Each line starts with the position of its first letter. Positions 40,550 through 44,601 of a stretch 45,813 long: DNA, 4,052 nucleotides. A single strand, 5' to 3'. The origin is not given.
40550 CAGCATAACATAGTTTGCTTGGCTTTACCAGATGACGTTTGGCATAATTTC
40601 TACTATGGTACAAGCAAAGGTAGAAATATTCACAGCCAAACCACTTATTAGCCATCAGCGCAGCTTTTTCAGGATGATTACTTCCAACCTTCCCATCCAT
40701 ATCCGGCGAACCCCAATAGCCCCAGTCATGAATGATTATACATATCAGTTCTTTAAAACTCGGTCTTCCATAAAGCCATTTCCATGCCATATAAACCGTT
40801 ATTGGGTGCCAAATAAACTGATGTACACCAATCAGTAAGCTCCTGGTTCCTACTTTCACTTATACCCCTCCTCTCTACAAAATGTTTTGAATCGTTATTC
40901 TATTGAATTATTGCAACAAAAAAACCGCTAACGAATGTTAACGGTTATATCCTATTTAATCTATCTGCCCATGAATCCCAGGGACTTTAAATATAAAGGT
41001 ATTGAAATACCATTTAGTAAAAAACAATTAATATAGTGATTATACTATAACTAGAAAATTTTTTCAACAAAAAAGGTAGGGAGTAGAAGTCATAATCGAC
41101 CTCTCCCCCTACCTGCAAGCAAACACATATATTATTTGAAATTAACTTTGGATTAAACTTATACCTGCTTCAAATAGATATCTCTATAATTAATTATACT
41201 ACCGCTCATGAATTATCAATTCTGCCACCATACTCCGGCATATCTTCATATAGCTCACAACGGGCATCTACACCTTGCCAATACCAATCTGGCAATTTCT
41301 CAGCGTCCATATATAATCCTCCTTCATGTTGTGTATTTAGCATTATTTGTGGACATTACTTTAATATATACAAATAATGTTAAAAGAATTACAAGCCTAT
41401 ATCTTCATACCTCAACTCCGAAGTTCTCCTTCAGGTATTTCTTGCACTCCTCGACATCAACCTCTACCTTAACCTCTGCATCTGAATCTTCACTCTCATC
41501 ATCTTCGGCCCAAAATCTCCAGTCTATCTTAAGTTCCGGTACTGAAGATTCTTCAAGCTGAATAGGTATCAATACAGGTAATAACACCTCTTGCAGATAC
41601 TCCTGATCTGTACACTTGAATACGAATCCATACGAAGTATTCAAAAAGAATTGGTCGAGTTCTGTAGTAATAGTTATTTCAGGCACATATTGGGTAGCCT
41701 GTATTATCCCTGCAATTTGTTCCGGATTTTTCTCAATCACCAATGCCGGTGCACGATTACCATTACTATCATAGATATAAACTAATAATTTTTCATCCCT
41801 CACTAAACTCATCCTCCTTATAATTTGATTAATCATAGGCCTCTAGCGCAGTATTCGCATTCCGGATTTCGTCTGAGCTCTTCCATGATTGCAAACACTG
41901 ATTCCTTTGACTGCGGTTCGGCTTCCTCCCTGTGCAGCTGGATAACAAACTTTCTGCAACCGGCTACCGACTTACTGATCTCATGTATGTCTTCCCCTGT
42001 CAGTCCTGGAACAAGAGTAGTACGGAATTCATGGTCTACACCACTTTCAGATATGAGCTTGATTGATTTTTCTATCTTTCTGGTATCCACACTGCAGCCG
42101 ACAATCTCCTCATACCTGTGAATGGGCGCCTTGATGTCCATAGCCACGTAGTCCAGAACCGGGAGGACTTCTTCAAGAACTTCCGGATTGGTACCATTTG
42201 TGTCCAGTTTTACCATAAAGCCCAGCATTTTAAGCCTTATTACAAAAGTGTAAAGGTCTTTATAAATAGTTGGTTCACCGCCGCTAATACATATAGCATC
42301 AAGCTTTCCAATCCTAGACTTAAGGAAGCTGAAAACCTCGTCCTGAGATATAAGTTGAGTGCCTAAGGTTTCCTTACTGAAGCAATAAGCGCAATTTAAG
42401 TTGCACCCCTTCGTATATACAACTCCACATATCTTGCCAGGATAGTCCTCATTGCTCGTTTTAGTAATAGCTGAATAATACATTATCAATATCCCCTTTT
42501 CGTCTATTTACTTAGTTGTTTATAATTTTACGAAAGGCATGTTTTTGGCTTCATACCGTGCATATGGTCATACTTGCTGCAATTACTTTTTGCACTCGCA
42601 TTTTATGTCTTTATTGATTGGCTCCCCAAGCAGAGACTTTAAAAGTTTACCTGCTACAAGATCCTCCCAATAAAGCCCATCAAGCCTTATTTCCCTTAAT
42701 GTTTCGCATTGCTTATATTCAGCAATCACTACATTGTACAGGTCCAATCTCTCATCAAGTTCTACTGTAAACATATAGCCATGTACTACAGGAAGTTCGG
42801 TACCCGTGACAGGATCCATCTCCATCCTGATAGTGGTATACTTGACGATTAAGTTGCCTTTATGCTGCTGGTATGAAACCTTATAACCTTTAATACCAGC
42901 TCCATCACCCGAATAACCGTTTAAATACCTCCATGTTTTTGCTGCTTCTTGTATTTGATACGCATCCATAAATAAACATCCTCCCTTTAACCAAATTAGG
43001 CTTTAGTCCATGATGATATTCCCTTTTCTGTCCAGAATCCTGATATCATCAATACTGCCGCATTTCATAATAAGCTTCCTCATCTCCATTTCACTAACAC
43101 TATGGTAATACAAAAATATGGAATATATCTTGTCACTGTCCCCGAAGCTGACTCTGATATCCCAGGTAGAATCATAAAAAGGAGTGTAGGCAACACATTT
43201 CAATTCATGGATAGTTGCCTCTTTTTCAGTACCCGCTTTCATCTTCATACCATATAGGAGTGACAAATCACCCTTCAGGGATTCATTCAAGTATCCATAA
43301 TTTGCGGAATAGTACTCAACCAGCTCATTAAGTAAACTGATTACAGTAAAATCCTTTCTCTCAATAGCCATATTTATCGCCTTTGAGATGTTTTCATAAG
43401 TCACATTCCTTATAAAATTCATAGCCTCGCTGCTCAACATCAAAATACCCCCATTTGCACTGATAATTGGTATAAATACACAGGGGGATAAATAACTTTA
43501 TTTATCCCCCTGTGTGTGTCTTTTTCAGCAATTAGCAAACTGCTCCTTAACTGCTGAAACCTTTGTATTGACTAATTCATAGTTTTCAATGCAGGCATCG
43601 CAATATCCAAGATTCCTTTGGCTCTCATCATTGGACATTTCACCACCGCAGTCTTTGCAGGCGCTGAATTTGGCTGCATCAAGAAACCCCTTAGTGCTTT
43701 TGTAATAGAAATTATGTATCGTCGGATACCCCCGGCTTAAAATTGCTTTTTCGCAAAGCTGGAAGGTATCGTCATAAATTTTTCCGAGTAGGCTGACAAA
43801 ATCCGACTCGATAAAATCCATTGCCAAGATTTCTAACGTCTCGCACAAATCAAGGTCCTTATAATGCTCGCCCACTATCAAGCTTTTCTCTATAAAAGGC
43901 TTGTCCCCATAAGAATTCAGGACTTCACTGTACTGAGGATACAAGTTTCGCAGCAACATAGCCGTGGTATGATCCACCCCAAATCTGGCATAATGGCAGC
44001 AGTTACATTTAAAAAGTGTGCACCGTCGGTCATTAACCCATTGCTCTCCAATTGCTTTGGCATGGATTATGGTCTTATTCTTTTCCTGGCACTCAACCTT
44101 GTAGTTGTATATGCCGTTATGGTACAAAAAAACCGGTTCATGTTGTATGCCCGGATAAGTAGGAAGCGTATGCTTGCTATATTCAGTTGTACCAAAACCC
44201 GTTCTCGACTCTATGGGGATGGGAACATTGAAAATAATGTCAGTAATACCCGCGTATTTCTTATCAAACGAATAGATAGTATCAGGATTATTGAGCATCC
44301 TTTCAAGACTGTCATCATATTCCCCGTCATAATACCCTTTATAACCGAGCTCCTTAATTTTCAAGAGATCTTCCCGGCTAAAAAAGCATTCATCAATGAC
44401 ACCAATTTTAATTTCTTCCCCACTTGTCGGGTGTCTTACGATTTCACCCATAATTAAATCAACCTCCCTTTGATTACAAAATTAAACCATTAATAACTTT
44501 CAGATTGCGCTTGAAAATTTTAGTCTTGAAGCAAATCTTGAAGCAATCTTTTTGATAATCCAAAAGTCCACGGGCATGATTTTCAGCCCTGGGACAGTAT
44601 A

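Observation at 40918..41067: Conserved promoter-leader-terminator module present twice in front of minus-strand operons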

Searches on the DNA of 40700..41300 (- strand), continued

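Call 106: search_with_rna_model(model_id=R1, sources=[L083, L084, L085, L086], max_evalue=5, filters=off, show_alignments=6)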
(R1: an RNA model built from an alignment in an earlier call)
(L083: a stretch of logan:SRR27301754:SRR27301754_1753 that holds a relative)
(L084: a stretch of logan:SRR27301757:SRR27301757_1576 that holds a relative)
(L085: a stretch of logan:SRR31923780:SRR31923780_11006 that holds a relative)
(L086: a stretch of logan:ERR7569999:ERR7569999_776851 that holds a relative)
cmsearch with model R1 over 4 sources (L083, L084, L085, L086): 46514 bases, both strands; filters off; matches with E-value up to 5: 16.
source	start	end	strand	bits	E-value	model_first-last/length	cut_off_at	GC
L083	20026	20134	+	35.6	0.00027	1-120/120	no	0.28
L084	14057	14165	+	35.6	0.00027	1-120/120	no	0.28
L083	14809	14918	+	35.2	0.00032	1-120/120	no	0.31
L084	8840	8949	+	35.2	0.00032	1-120/120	no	0.31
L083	7811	7943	+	33.4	0.00071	1-120/120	no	0.31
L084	1842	1974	+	33.4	0.00071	1-120/120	no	0.31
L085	383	501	+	30.1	0.0029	1-120/120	no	0.34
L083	11703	11819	+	21.8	0.1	1-120/120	no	0.31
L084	5734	5850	+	21.8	0.1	1-120/120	no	0.31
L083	18659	18759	-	16.7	0.89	1-120/120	no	0.36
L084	12690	12790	-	16.7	0.89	1-120/120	no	0.36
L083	14881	15000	-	13.3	3.9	1-120/120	no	0.32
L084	8912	9031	-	13.3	3.9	1-120/120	no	0.32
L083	577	645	+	13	4.3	1-120/120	no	0.28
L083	13786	13898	-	12.9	4.5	1-120/120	no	0.28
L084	7817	7929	-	12.9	4.5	1-120/120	no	0.28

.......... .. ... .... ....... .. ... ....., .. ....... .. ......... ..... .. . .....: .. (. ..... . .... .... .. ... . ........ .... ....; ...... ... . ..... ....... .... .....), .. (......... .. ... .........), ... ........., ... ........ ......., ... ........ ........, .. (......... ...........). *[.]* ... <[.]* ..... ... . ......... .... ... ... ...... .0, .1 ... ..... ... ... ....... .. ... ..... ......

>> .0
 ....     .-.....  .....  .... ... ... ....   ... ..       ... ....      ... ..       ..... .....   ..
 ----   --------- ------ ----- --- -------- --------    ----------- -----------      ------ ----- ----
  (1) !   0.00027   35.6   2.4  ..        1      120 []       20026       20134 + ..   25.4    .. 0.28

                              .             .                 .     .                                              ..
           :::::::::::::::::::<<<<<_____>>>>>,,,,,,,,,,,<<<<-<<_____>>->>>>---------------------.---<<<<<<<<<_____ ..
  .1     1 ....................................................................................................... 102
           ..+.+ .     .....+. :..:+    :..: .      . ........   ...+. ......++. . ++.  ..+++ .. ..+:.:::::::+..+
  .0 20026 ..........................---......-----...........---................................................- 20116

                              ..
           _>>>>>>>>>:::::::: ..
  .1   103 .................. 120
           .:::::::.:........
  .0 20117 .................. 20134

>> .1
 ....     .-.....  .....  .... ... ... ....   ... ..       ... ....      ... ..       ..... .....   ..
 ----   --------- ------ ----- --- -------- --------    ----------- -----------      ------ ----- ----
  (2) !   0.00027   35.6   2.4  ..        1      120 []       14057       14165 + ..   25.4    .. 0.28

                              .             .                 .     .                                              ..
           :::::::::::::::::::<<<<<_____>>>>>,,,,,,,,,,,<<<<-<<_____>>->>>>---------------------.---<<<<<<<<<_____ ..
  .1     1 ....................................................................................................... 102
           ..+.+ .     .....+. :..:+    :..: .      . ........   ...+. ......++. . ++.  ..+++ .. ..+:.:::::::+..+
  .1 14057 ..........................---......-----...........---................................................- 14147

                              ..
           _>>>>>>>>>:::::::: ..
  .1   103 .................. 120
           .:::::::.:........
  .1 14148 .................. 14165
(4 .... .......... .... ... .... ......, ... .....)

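Call 107: search_with_rna_model(model_id=R1, sources=[window, L061, L070, L071, L083, L085, L086], max_evalue=0.5, make_alignment=true)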
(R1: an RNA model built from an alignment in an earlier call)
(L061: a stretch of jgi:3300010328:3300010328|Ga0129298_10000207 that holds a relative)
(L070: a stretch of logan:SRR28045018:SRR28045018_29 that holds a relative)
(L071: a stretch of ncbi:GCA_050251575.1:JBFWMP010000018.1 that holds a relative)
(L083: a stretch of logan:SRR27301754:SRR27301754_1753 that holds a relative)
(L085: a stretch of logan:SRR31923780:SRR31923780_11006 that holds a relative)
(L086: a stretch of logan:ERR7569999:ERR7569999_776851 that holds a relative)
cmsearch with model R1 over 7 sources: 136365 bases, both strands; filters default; matches with E-value up to 0.5: 13.
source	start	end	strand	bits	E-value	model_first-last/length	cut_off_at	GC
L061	6759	6878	+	117.7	4.5e-19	1-120/120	no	0.25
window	40916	41031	-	113.1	3.2e-18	1-120/120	no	0.29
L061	9854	9975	+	109.6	1.5e-17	1-120/120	no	0.29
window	45664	45782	-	109.1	1.8e-17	1-120/120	no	0.34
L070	7865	7983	+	52.7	5.4e-07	1-120/120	no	0.29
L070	13114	13227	+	41.5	6.6e-05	1-120/120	no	0.34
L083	20026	20134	+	35.7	0.00078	1-120/120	no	0.28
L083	14809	14918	+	35.3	0.00093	1-120/120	no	0.31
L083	7825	7943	+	32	0.0037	1-120/120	no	0.34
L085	383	501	+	30.2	0.0082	1-120/120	no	0.34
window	39100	39201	-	25.2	0.07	1-120/120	no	0.25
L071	6999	7129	+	24.2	0.11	1-120/120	no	0.31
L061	109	212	-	21.7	0.3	1-120/120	no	0.3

Alignment A6: 13 matches aligned to the model, 165 columns, each read 5' to 3' on its own strand. Consensus structure (alignment columns), stored with it:
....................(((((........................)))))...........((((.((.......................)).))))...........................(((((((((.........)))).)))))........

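Call 116: search_with_rna_model(model_id=R1, sources=[L087, L089, L073, L074, L075, L076, L077, L078, L079, L080, L081, L082, L069], max_evalue=1)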
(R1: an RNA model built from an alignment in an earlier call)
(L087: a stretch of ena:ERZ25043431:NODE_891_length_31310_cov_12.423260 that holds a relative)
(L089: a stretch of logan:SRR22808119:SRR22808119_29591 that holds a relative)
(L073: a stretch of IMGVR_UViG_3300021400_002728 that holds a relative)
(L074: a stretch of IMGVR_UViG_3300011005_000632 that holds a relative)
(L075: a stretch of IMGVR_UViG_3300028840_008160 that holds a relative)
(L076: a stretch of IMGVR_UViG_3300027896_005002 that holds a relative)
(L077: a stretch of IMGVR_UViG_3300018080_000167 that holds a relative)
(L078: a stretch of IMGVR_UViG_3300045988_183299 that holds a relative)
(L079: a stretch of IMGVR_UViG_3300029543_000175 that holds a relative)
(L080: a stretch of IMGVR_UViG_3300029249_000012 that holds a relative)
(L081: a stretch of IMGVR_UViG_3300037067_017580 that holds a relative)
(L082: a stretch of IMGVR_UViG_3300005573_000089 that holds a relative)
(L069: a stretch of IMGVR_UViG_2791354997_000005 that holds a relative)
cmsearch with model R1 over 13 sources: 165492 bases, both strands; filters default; matches with E-value up to 1: 7.
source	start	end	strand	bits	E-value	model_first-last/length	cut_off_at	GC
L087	16004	16120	-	28.2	0.023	1-120/120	no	0.34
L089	7169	7285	-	28.2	0.023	1-120/120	no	0.34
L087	16030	16123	+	24.2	0.13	1-120/120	no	0.33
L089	7195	7288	+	24.2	0.13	1-120/120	no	0.33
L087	5155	5268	+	24.1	0.13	1-120/120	no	0.39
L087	5230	5355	-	21.1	0.48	1-120/120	no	0.31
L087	1822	1908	-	20.1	0.74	1-120/120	no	0.29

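Call 119: search_with_rna_model(model_id=R1, sources=[window, L061, L001], max_evalue=2, filters=off)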
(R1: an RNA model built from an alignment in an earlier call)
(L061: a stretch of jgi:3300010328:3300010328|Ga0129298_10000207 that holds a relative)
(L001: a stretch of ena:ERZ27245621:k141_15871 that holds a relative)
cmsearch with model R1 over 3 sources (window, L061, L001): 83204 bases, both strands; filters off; matches with E-value up to 2: 12.
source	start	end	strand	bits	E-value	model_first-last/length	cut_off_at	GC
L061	6759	6878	+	117.6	2.8e-19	1-120/120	no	0.25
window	40916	41031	-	113.1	2e-18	1-120/120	no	0.29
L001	8593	8708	+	113.1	2e-18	1-120/120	no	0.29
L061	9854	9975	+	109.5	9.1e-18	1-120/120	no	0.29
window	45664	45782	-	109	1.1e-17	1-120/120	no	0.34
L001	3842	3960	+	109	1.1e-17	1-120/120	no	0.34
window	39100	39201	-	25.1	0.043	1-120/120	no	0.25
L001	10423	10524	+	25.1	0.043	1-120/120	no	0.25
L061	109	212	-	21.7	0.19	1-120/120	no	0.3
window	9243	9353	-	20.2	0.36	1-120/120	no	0.25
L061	74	174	+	17.3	1.3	1-120/120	no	0.38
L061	17607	17687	-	16.8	1.5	1-120/120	no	0.3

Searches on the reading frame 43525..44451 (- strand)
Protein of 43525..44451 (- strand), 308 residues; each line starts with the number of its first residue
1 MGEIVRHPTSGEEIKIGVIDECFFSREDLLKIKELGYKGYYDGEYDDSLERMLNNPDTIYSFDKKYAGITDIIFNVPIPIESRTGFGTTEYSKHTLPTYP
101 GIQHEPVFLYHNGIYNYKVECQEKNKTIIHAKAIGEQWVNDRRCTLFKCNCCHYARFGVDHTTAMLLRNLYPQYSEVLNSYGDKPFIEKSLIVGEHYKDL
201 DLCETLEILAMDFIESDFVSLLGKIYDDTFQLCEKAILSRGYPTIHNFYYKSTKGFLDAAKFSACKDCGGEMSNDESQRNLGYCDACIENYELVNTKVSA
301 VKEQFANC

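Call 11: search_protein_families(library=pfam, proteins=[window:43525-44451:-], max_evalue=0.01)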
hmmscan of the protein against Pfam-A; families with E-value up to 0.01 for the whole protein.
window:43525-44451:- (308 aa): 0 families

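Call 12: search_protein_families(library=phrogs, proteins=[window:43525-44451:-], max_evalue=0.01)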
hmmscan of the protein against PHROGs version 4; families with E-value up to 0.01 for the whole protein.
window:43525-44451:- (308 aa): 0 families

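Call 13: search_protein_families(library=padloc, proteins=[window:43525-44451:-], max_evalue=0.01)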
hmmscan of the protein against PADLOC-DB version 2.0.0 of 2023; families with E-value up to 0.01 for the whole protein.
window:43525-44451:- (308 aa): 0 families

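Call 58: list_cluster_members(proteins=[P0121, P0001, window:43525-44451:-])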
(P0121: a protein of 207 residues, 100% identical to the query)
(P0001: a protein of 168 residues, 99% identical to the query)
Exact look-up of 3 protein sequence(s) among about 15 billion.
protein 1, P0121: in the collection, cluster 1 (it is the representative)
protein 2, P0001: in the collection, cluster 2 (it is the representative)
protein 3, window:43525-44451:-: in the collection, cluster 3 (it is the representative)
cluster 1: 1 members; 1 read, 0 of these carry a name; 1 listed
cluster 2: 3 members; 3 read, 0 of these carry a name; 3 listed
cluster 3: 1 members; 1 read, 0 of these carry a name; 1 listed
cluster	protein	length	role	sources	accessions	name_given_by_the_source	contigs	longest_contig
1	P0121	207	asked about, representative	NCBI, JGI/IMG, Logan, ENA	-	-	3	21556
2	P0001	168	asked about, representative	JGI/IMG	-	-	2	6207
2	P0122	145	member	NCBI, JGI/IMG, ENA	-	-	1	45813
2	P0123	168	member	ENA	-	-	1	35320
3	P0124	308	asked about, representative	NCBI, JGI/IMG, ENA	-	-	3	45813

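Call 90: search_protein_families(library=ncbifam, proteins=[window:43525-44451:-], max_evalue=0.01)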
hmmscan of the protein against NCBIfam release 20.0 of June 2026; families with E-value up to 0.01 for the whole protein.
window:43525-44451:- (308 aa): 0 families
